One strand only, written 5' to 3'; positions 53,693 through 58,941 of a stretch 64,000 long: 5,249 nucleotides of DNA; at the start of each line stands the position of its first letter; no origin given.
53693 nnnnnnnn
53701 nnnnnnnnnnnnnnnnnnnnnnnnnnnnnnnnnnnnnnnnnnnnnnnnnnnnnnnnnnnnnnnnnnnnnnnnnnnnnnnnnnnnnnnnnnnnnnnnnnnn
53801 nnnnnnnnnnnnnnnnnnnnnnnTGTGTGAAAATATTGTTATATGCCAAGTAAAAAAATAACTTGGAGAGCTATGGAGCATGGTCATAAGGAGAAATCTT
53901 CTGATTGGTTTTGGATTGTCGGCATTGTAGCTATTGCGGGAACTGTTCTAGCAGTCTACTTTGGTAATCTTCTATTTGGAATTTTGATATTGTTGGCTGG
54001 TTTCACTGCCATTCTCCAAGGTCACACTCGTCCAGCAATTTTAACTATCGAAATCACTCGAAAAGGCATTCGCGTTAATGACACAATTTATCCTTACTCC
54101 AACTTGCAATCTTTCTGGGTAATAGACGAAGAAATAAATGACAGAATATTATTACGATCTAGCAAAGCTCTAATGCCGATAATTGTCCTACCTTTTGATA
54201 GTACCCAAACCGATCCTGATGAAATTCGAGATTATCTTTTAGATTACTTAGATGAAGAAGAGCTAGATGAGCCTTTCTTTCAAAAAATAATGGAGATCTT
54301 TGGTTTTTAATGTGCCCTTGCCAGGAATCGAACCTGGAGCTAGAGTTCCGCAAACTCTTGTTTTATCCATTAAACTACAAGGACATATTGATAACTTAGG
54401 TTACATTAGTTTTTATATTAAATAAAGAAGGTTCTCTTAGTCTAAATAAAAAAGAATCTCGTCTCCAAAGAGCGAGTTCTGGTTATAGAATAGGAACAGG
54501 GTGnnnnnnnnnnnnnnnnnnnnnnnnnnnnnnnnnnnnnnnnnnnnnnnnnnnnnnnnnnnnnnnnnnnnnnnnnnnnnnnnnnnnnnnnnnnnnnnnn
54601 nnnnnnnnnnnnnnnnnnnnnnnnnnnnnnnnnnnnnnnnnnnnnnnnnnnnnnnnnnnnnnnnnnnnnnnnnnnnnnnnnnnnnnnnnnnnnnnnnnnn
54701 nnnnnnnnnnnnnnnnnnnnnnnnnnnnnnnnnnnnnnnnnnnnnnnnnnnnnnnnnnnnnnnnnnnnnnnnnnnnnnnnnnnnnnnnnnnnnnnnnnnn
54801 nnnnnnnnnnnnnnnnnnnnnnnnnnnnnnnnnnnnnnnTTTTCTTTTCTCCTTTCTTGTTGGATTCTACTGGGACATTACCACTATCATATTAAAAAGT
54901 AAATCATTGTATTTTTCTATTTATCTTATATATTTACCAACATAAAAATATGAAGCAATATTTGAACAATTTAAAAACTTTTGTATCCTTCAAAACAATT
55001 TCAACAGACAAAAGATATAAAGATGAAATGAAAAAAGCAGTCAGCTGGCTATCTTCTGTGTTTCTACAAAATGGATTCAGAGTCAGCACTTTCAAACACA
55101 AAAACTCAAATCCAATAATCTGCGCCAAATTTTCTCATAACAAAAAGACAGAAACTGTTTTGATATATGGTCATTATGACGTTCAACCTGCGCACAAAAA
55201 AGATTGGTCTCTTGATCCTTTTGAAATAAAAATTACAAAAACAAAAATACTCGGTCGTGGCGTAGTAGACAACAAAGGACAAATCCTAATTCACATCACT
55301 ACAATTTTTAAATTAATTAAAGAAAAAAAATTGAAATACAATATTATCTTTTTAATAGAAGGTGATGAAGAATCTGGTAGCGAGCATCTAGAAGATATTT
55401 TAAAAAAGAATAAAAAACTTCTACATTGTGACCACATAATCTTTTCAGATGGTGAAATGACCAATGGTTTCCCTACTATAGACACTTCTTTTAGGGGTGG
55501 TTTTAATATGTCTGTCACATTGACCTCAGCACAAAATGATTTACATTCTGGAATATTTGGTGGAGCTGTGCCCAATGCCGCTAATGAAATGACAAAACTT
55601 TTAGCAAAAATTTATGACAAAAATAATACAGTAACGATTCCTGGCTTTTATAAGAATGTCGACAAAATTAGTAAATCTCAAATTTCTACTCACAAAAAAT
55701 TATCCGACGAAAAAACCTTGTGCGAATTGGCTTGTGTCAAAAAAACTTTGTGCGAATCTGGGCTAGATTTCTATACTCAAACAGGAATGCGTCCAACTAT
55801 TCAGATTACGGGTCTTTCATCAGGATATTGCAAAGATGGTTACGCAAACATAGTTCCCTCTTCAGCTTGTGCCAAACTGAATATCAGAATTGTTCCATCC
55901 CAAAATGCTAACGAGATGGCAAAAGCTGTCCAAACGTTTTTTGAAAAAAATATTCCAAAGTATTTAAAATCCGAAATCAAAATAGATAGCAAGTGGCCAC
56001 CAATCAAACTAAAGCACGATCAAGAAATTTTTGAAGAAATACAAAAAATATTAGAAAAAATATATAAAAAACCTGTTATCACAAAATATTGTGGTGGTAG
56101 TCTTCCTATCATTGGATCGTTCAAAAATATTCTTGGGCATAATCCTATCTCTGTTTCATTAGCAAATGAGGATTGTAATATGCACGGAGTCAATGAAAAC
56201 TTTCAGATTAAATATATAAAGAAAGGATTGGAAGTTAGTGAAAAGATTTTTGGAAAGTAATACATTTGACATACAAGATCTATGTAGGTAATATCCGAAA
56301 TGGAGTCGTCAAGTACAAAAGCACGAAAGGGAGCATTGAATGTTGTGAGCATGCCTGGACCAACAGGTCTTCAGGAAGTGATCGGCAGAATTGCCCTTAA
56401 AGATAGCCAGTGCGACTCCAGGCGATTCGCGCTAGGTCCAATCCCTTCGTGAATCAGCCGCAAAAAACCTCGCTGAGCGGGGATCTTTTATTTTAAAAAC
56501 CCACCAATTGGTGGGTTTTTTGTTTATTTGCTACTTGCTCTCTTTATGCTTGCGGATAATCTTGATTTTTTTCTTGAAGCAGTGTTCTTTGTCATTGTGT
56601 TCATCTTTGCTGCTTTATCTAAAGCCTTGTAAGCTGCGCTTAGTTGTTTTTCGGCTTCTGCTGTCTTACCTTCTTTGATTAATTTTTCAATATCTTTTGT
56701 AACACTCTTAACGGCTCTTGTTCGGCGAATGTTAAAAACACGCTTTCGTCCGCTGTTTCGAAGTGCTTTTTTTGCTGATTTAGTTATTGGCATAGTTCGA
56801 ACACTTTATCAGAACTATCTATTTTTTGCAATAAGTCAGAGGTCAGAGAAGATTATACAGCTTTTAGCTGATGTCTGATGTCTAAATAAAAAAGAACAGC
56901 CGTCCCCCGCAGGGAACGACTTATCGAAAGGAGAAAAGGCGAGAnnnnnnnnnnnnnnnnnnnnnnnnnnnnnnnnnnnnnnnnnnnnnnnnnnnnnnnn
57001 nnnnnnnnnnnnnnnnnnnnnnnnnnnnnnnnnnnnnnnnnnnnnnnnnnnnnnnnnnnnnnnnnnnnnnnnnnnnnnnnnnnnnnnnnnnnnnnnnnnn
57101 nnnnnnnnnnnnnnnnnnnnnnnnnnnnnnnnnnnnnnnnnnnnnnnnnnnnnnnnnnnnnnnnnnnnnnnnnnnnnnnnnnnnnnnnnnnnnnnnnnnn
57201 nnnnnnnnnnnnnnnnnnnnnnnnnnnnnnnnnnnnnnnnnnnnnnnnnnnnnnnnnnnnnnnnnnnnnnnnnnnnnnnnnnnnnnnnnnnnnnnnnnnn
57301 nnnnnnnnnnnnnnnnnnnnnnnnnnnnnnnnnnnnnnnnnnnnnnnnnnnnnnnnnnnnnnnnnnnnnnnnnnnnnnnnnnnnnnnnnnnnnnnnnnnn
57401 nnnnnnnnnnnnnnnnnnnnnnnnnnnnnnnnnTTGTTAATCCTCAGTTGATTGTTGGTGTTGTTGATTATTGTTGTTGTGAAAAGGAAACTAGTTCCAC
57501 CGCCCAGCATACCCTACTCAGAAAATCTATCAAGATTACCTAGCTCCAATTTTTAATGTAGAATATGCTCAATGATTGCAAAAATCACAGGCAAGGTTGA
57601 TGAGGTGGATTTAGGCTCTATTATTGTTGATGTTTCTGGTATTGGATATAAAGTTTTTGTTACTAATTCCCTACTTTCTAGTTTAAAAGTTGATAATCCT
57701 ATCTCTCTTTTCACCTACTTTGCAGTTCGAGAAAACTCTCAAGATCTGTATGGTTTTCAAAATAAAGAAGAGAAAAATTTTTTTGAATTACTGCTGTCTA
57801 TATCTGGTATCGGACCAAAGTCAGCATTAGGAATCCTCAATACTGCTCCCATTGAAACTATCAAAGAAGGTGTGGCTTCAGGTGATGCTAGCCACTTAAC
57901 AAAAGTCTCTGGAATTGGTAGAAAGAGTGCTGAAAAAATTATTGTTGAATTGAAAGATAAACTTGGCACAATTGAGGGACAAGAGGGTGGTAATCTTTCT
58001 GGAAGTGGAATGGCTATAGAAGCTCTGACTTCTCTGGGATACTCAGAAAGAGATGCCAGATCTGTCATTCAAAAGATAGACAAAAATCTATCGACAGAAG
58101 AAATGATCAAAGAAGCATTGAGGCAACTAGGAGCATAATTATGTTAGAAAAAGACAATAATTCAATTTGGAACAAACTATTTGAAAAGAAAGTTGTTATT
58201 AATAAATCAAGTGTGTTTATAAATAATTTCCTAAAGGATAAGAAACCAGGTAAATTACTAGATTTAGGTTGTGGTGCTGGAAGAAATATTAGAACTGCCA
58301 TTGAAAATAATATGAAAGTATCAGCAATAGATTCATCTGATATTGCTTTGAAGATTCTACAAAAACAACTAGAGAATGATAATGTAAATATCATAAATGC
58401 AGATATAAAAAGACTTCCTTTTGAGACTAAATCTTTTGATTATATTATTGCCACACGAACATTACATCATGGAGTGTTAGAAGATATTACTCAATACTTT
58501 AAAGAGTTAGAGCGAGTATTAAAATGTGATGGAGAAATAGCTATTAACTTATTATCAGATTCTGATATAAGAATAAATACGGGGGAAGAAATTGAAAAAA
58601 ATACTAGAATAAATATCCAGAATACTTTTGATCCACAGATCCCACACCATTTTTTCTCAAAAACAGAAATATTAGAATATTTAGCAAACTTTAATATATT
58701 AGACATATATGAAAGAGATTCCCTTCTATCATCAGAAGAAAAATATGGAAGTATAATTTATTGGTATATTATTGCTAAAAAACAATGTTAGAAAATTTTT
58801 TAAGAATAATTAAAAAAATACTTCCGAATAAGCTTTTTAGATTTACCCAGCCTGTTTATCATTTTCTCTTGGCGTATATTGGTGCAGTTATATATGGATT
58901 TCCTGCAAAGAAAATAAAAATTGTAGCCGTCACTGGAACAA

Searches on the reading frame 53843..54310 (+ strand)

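Call 57: search_protein_families(library=pfam, proteins=[window:53843-54310:+], max_evalue=0.01)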
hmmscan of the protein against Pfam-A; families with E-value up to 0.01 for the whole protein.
window:53843-54310:+ (155 aa): 2 families
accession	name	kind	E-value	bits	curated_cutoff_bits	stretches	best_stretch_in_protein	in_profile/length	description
PF18923.6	DUF5673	-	2.4e-05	24.7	26.7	1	69-135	3-64/66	Domain of unknown function (DUF5673)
PF19744.4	DUF6232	-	0.00061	20.7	27.4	0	69-99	1-31/117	Family of unknown function (DUF6232)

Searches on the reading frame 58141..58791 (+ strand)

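Call 57: search_protein_families(library=pfam, proteins=[window:58141-58791:+], max_evalue=0.01)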
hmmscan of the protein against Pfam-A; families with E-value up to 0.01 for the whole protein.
window:58141-58791:+ (216 aa): 15 families
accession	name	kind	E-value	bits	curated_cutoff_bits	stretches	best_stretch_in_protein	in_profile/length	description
PF08241.18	Methyltransf_11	-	1.9e-19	70.5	21.2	1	40-135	1-95/95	Methyltransferase domain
PF13649.12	Methyltransf_25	-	3.6e-19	69.7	27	1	40-131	2-97/97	Methyltransferase domain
PF13847.12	Methyltransf_31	-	7.7e-15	55.3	27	1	35-161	3-130/145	Methyltransferase domain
PF08242.18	Methyltransf_12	-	1.9e-13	51.4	30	1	40-132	1-97/98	Methyltransferase domain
PF13489.12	Methyltransf_23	-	1.5e-10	41.5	27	1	29-185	15-158/164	Methyltransferase domain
PF01209.24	Ubie_methyltran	-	2.2e-10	40.8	20.1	1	26-136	38-152/233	ubiE/COQ5 methyltransferase family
PF03848.20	TehB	-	3e-10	40.3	20.4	1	13-131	8-128/193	Tellurite resistance protein TehB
PF05175.20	MTS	-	1.9e-08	34.6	23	1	22-135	19-138/170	Methyltransferase small domain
PF02353.26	CMAS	-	3.4e-08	33.6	27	1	36-141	63-170/273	Mycolic acid cyclopropane synthetase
PF05148.21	Methyltransf_8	-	3.4e-07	30.8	27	1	20-137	57-158/219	Hypothetical methyltransferase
PF03141.22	Methyltransf_29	-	7.9e-05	21.8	23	1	25-134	107-216/506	Putative S-adenosyl-L-methionine-dependent methyltransferase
PF02527.21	GidB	-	0.0006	19.6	27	1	24-123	38-137/184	rRNA small subunit methyltransferase G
PF07021.18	MetW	-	0.0016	18.6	21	1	36-110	14-87/193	Methionine biosynthesis protein MetW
PF08003.17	Methyltransf_9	-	0.0026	17.2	23.8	1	29-136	109-218/315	Protein of unknown function (DUF1698)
PF05891.18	Methyltransf_PK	-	0.0046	16.9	27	1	18-135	33-159/218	AdoMet dependent proline di-methyltransferase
